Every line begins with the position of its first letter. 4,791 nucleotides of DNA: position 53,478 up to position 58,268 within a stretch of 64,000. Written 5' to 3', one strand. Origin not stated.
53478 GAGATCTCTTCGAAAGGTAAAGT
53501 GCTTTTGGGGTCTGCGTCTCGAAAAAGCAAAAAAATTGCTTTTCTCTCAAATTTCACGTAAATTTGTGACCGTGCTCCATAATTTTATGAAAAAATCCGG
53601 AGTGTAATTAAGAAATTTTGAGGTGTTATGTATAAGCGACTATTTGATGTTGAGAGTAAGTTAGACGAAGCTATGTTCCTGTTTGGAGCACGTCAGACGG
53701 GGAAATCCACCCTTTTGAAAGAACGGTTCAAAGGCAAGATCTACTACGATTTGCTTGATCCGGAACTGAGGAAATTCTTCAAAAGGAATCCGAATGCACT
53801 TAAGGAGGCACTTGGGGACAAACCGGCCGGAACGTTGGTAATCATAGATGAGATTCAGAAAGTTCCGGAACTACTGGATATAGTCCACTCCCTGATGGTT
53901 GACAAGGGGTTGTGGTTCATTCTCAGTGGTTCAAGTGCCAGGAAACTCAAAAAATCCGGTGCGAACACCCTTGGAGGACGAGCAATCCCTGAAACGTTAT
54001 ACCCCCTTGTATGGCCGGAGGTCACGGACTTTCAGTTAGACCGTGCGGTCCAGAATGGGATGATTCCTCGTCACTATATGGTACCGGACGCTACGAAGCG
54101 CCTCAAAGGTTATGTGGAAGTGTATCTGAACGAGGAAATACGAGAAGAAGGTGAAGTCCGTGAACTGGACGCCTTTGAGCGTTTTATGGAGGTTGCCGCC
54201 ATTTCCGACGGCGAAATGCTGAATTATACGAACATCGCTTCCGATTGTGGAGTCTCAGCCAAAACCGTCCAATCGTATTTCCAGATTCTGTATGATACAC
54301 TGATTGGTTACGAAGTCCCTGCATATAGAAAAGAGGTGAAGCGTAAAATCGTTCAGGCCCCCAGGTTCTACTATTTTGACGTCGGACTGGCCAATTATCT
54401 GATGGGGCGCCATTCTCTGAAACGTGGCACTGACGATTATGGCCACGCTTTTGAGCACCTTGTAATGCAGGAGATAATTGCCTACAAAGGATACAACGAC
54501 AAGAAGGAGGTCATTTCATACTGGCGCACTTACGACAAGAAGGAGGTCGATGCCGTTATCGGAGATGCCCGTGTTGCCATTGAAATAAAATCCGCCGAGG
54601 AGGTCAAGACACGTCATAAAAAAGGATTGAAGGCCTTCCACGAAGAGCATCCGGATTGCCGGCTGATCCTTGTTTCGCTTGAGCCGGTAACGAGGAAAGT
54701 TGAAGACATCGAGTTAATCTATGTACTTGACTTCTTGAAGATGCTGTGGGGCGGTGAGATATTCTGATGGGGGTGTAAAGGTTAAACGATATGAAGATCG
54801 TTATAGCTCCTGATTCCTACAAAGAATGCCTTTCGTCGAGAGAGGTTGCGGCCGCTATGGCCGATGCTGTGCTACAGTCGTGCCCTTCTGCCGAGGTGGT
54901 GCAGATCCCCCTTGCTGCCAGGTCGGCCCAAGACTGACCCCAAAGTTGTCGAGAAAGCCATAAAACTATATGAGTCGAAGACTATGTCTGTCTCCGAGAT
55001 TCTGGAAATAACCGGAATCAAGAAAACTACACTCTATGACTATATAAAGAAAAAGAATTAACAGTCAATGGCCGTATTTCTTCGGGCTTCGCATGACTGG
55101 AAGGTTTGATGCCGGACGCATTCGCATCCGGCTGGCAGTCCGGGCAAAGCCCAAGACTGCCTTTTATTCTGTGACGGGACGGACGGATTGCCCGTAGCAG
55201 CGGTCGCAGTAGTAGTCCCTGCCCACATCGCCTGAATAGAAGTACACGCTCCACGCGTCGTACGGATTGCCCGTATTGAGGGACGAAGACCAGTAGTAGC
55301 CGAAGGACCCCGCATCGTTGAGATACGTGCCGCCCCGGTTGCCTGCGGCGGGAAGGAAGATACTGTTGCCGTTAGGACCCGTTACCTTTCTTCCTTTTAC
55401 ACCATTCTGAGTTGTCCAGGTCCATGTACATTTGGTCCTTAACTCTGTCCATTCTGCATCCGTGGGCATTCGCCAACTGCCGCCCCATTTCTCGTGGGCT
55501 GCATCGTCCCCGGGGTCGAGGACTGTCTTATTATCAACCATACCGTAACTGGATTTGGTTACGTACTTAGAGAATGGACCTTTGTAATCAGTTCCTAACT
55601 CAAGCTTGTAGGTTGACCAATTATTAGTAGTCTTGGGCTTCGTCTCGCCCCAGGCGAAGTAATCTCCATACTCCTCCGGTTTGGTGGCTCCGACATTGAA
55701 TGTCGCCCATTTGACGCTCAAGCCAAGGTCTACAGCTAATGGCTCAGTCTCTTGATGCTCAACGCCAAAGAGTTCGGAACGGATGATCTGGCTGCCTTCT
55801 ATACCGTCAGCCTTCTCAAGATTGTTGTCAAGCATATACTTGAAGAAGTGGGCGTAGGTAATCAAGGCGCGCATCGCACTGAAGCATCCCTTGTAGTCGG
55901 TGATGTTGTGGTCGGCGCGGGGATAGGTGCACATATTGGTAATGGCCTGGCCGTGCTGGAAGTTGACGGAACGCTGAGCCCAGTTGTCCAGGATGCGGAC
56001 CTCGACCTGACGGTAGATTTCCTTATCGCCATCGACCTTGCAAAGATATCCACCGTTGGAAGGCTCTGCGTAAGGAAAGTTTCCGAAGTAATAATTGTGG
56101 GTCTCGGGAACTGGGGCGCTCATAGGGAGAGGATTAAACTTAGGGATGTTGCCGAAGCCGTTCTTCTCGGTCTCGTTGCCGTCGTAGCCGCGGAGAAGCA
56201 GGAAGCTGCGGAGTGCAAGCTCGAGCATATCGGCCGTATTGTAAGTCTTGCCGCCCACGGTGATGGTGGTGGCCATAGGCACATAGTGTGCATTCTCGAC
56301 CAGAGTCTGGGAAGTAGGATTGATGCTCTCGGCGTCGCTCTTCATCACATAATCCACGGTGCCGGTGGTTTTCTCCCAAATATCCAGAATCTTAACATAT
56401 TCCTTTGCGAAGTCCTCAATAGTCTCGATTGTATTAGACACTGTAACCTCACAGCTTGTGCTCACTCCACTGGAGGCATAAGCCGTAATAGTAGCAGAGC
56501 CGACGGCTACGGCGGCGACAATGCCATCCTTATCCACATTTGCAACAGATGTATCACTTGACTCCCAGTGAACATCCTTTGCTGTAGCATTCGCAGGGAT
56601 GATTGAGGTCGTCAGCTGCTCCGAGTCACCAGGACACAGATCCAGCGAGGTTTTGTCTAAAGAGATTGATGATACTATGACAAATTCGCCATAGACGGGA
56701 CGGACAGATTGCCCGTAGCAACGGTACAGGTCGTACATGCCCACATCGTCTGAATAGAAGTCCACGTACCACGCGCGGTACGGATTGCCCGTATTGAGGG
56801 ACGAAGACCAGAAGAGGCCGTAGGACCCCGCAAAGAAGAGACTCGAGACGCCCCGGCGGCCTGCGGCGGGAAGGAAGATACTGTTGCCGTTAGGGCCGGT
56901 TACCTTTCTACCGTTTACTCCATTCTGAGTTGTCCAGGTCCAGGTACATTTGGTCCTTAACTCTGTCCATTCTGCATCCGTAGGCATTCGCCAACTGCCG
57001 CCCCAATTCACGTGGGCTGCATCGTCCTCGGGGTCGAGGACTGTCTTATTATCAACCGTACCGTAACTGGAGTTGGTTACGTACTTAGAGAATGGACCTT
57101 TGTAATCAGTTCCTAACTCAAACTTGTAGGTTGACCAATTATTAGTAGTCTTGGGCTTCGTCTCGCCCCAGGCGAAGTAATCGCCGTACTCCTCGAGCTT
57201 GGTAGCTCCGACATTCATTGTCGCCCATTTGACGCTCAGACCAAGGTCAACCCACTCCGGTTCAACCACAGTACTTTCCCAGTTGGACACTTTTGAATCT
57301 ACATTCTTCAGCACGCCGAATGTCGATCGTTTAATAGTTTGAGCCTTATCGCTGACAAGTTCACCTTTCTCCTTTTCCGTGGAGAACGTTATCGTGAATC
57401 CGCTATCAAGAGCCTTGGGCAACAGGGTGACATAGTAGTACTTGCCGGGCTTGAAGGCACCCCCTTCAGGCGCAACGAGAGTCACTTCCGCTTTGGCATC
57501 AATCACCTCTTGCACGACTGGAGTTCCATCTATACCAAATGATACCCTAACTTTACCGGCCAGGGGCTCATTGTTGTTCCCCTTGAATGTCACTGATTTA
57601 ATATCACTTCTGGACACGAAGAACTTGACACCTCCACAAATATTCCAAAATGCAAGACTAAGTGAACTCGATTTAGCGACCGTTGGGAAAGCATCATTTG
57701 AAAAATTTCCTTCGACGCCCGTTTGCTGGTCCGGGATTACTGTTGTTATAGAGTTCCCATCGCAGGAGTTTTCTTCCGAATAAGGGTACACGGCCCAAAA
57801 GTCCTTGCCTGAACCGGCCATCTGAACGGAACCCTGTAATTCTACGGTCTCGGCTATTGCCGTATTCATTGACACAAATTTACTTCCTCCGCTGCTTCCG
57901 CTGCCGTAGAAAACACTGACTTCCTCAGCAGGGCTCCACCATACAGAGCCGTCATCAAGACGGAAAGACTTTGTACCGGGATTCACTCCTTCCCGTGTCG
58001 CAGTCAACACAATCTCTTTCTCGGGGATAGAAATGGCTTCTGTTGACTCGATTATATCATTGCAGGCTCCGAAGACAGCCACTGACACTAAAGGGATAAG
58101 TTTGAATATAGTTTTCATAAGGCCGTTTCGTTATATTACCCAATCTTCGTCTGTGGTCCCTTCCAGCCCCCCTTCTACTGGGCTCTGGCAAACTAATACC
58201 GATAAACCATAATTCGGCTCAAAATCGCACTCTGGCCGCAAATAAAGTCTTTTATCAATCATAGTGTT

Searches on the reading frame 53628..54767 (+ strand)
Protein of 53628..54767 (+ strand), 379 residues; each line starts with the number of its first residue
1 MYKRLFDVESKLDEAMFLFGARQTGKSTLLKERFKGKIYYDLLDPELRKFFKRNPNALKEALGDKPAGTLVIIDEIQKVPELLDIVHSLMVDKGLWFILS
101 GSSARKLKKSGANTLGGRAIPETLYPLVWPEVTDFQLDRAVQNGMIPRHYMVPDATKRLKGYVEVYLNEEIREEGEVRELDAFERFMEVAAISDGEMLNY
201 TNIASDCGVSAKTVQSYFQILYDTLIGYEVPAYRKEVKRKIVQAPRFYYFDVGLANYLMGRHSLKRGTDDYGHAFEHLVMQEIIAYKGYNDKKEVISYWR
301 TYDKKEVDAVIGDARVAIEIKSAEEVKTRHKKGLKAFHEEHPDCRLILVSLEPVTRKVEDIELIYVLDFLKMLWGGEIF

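Call 3: search_protein_families(library=pfam, proteins=[window:53628-54767:+], max_evalue=1)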
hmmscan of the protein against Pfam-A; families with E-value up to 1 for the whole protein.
window:53628-54767:+ (379 aa): 7 families
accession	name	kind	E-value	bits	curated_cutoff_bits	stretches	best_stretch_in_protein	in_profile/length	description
PF13635.12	DUF4143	-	2.2e-36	125.4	28.1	1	169-322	2-159/160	Domain of unknown function (DUF4143)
PF13173.12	AAA_14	-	4.8e-22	78.8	27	1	14-132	3-128/129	AAA domain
PF13401.12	AAA_22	-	0.00014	22.6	27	1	58-102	75-123/130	AAA domain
PF01637.24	ATPase_2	-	0.035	14.4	33.2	0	9-33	16-40/225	ATPase domain predominantly from Archaea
PF18743.7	AHJR-like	-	0.092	12.7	26.1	1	309-356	49-97/123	REase_AHJR-like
PF13191.12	AAA_16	-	0.15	13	32.6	0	13-33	24-44/167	AAA ATPase domain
PF13730.12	HTH_36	-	0.15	12.3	25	1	200-221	28-49/55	Helix-turn-helix domain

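Call 4: search_protein_families(library=padloc, proteins=[window:53628-54767:+], max_evalue=1)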
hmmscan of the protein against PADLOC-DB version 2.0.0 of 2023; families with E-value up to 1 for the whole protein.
window:53628-54767:+ (379 aa): 7 families
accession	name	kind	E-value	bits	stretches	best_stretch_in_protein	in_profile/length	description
PDLC04790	PDC-S01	-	1.3e-56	190.2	2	141-343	178-388/422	-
PDLC04789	PDC-S01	-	3.7e-50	169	1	11-352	15-367/375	-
PDLC04787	PDC-S01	-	1.1e-38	131.2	1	13-371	27-407/412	-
PDLC04791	PDC-S01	-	7.1e-26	88.8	1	16-352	22-378/395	-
PDLC04788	PDC-S01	-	3.6e-16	57.1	2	181-343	231-400/448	-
PDLC04786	PDC-S01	-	3.3e-15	53.8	2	13-130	20-151/439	-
PDLC04792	PDC-S01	-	8.7e-15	52.2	2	10-103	16-122/452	-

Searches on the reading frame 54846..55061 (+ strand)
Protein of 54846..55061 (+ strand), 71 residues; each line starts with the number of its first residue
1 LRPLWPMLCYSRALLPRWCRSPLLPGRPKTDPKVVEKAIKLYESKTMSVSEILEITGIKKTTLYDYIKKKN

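Call 112: search_protein_families(library=pfam, proteins=[window:54846-55061:+], max_evalue=0.01)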
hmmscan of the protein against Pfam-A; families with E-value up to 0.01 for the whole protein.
window:54846-55061:+ (71 aa): 5 families
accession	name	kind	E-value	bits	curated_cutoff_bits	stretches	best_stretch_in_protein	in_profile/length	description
PF02796.21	HTH_7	-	8.3e-06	26.3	23.8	1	27-67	2-42/45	Helix-turn-helix domain of resolvase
PF12728.13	HTH_17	-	0.0006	20.5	27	1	47-70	2-25/51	Helix-turn-helix domain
PF13518.12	HTH_28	-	0.0022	18.5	25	1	37-69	4-35/52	Helix-turn-helix domain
PF04297.20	UPF0122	-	0.0026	18.4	22.7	1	38-70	25-57/101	Putative helix-turn-helix protein, YlxM / p13 like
PF13551.12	HTH_29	-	0.0075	16.8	28.1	0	37-68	3-34/64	Winged helix-turn helix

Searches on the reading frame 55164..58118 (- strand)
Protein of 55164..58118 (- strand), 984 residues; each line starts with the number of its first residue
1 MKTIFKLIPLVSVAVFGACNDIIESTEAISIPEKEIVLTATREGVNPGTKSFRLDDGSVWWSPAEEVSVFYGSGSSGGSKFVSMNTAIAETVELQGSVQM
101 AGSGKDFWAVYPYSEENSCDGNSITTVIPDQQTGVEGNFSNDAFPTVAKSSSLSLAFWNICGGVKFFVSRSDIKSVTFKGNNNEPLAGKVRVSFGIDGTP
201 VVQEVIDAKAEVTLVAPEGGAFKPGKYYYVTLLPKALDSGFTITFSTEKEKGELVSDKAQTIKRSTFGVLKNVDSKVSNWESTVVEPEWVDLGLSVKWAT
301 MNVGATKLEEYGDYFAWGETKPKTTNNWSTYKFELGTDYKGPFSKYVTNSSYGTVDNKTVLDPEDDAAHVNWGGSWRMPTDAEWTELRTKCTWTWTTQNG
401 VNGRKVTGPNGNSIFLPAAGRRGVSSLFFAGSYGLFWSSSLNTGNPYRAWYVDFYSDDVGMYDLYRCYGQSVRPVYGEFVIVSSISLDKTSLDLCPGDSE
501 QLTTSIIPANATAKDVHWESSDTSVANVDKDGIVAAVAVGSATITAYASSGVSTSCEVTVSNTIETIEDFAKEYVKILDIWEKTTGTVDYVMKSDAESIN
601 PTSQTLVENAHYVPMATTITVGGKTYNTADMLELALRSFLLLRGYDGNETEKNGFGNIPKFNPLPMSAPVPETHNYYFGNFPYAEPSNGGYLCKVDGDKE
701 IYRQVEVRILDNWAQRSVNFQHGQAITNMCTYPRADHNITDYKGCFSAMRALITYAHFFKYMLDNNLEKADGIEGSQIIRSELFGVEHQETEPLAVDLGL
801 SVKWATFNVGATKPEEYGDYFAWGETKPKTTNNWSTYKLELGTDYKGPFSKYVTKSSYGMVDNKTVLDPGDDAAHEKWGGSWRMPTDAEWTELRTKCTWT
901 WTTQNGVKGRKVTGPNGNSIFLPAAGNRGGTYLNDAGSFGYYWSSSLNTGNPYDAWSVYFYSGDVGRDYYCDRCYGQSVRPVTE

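Call 3: search_protein_families(library=pfam, proteins=[window:55164-58118:-], max_evalue=1)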
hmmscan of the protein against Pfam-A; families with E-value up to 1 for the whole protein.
window:55164-58118:- (984 aa): 5 families
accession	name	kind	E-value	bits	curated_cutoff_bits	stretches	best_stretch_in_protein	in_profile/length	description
PF02368.24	Big_2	-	4.8e-16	58.9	22.8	1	482-556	2-77/79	Bacterial Ig-like domain (group 2)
PF07603.17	Lcl_C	-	2e-12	47.9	34.9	2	874-982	35-116/117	Lcl C-terminal domain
PF09603.15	Fib_succ_major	-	0.00033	21.4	33.9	2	881-981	69-185/187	Fibrobacter succinogenes major domain (Fib_succ_major)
PF22359.2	Big-like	-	0.024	15.3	27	1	524-562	11-48/48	Bacterial Ig-like domain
PF09076.15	Crystall_2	-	0.63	10.3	25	0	302-348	16-56/70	Beta/Gamma crystallin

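Call 5: search_protein_families(library=ncbifam, proteins=[window:55164-58118:-], max_evalue=1)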
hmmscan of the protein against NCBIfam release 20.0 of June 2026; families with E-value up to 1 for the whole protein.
window:55164-58118:- (984 aa): 2 families
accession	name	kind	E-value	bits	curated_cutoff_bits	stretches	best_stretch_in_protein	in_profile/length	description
TIGR02145.1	Fib_succ_major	domain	3.6e-06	27.8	41.65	2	375-475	65-174/176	FISUMP domain-containing protein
NF053514.2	JUQZ_fam_ocin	equivalog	0.045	14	40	1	521-553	66-98/107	BLB8/JUQZ-1 family protein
